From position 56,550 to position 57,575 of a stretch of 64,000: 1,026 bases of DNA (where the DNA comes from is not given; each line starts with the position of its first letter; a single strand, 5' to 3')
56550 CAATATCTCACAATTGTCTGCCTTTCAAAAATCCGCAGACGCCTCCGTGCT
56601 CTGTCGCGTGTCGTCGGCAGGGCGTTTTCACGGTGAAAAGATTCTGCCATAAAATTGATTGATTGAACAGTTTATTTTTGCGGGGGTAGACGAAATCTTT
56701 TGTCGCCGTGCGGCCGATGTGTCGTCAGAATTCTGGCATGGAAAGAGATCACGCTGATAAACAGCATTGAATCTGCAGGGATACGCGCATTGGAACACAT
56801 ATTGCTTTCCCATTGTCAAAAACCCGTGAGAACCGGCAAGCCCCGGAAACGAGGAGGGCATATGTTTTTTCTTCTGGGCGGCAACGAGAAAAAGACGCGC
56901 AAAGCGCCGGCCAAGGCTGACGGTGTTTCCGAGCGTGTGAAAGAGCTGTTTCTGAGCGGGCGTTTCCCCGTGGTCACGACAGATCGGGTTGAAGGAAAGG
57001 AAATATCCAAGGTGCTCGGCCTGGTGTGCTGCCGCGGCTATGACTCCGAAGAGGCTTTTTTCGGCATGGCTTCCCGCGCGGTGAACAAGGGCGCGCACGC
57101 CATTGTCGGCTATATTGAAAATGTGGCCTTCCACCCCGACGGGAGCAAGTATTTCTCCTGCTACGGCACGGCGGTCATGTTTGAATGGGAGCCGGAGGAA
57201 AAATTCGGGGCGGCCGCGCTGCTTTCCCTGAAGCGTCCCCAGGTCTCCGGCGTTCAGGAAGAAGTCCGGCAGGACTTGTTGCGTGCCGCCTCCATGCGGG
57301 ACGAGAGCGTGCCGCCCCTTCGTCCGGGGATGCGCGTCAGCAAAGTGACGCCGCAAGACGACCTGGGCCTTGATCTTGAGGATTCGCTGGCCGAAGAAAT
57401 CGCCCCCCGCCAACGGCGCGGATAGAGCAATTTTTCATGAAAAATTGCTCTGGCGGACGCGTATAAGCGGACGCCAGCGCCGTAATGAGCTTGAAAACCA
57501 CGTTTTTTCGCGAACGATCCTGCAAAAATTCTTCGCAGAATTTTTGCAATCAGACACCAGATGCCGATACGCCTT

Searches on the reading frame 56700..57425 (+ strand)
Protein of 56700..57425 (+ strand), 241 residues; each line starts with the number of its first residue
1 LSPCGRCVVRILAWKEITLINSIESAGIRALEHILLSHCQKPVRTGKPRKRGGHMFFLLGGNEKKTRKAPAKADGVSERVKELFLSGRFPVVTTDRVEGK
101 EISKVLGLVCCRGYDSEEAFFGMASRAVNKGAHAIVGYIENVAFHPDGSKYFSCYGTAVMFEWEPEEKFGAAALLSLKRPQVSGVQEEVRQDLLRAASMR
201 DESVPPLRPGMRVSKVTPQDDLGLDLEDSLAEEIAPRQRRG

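Call 22: search_protein_families(library=pfam, proteins=[window:56700-57425:+])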
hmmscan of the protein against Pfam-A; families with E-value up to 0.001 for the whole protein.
window:56700-57425:+ (241 aa): 1 family
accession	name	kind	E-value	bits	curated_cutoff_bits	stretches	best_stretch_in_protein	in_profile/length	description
PF01906.23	YbjQ_1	-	8e-06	26.9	23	0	117-160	59-102/103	Putative heavy-metal-binding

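Call 34: find_encoding_contigs(protein=window:56700-57425:+, flank=2500, max_places=10)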
Protein window:56700-57425:+ (241 aa): no gene with exactly this product is on record in the collection.
